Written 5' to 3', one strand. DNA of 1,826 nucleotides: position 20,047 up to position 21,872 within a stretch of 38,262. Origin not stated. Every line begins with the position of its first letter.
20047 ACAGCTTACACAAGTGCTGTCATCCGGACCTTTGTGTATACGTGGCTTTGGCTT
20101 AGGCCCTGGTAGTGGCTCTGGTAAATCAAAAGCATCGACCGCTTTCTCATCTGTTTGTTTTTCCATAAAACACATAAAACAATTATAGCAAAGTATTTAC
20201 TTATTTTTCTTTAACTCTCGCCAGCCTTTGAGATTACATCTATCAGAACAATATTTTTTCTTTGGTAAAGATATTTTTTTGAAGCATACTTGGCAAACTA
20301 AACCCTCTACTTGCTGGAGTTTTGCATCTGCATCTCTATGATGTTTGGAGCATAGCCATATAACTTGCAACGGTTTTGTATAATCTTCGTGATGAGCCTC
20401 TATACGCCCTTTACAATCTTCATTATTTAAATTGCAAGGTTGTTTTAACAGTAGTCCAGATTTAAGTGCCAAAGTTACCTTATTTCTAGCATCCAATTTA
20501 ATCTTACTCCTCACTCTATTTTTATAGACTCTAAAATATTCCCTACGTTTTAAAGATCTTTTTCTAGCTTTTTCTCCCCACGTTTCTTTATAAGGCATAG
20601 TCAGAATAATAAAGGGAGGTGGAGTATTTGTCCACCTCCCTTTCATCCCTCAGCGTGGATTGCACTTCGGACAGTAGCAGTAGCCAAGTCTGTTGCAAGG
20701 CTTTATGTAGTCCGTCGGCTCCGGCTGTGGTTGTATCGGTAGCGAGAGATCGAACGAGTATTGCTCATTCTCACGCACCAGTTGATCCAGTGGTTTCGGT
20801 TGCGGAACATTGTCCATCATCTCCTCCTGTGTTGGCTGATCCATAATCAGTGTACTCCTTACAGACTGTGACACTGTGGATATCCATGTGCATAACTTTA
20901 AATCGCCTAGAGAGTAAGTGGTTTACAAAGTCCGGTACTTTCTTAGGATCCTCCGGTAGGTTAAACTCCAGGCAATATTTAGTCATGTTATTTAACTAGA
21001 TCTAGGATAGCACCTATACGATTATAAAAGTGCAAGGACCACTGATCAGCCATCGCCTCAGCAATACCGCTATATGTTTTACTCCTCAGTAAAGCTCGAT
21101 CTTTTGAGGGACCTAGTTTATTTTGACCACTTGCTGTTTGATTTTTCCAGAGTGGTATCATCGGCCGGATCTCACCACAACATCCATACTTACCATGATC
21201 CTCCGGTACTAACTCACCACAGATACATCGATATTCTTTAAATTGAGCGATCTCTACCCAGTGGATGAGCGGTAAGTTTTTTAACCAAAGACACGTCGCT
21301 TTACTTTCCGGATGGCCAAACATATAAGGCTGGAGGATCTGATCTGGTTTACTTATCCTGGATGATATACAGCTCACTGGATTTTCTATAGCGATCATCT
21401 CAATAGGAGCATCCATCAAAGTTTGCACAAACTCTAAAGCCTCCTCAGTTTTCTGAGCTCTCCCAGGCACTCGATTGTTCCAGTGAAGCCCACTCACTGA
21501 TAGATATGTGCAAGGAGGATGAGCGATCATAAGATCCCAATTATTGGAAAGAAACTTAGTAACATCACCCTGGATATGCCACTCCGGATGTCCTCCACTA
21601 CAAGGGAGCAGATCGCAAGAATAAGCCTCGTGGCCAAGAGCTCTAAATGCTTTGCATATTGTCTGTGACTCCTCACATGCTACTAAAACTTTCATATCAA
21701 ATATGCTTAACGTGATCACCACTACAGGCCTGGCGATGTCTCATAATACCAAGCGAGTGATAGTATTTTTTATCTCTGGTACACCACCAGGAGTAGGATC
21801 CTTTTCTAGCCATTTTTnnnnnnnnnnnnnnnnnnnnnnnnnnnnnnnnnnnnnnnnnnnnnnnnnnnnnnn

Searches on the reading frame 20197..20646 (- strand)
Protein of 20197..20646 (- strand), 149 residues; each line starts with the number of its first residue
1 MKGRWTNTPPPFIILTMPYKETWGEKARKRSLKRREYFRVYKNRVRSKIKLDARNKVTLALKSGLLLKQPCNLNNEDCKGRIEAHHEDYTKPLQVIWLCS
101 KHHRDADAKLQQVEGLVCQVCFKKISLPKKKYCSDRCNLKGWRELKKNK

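Call 14: search_protein_families(library=phrogs, proteins=[window:20197-20646:-], max_evalue=0.001)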
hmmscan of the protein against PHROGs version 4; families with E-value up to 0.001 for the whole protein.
window:20197-20646:- (149 aa): 2 families
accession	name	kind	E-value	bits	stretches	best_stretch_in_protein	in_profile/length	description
phrog_2340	-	DNA, RNA and nucleotide metabolism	4.6e-17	63.7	1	29-109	88-162/171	endonuclease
phrog_11793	-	unknown function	5.7e-13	49.4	1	53-110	4-60/65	-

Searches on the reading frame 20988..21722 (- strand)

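Call 14: search_protein_families(library=phrogs, proteins=[window:20988-21722:-], max_evalue=0.001)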
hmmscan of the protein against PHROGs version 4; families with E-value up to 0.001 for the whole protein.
window:20988-21722:- (244 aa): 2 families
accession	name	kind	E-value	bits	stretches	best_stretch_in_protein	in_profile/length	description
phrog_757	-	other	3.1e-63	214.2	1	9-234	14-224/247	DNA methyltransferase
phrog_27471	-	unknown function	1.9e-33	115.6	1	103-229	1-93/93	-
